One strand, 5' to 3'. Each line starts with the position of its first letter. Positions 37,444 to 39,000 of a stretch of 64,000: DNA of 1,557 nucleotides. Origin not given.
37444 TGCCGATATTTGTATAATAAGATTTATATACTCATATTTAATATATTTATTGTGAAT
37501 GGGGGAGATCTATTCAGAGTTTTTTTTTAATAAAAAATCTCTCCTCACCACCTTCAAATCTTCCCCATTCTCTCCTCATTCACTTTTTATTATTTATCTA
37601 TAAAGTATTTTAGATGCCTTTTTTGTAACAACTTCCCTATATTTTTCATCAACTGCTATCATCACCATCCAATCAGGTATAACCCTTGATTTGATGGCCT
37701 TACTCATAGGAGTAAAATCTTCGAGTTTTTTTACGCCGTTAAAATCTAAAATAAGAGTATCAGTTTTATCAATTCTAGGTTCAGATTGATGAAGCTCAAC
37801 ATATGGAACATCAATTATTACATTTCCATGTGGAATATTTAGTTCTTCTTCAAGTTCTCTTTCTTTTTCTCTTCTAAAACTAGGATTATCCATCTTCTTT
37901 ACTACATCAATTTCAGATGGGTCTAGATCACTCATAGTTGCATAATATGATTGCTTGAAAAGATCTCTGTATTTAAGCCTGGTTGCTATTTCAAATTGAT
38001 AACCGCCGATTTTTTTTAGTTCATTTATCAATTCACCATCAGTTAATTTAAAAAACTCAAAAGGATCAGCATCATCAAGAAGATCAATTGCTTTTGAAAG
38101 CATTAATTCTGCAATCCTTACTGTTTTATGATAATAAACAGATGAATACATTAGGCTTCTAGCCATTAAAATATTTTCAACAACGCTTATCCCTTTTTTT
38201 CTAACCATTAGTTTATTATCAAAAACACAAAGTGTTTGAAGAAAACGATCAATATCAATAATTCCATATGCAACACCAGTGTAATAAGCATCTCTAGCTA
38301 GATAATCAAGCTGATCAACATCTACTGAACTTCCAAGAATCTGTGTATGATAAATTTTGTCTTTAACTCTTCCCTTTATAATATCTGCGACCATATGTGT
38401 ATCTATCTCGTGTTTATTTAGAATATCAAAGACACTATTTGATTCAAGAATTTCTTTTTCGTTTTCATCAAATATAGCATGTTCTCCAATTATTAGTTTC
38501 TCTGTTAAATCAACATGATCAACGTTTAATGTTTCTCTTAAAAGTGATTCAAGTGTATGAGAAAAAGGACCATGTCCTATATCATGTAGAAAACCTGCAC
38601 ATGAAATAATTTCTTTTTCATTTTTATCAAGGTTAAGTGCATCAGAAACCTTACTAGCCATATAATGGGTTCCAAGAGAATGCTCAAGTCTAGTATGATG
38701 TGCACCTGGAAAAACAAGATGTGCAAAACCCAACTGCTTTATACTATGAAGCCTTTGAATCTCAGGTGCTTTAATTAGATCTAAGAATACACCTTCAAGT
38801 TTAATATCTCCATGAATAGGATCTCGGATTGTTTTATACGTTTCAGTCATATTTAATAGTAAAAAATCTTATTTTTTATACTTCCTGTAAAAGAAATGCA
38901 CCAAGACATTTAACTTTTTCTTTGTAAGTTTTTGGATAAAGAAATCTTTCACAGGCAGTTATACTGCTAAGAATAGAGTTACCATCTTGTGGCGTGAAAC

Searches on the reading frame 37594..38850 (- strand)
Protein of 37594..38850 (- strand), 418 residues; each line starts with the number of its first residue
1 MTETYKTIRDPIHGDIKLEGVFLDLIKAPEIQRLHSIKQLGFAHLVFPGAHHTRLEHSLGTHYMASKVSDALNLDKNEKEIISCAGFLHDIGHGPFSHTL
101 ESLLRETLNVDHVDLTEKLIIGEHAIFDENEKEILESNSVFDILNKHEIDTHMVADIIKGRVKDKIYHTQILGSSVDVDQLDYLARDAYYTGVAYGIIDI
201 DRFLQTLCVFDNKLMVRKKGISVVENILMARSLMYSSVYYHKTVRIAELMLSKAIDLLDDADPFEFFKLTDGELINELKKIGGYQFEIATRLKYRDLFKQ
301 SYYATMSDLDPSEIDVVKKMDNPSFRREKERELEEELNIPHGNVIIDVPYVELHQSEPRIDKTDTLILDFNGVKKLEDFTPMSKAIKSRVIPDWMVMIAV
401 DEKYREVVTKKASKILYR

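Call 39: search_protein_families(library=pfam, proteins=[window:37594-38850:-], max_evalue=0.001)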
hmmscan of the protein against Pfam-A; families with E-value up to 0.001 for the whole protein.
window:37594-38850:- (418 aa): 2 families
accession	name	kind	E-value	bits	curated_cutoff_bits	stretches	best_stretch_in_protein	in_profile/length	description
PF19276.4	HD_assoc_2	-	2e-37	129.2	23.1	1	198-416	1-211/222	HD associated region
PF01966.28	HD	-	7.6e-09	36.3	22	1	54-186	1-115/116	HD domain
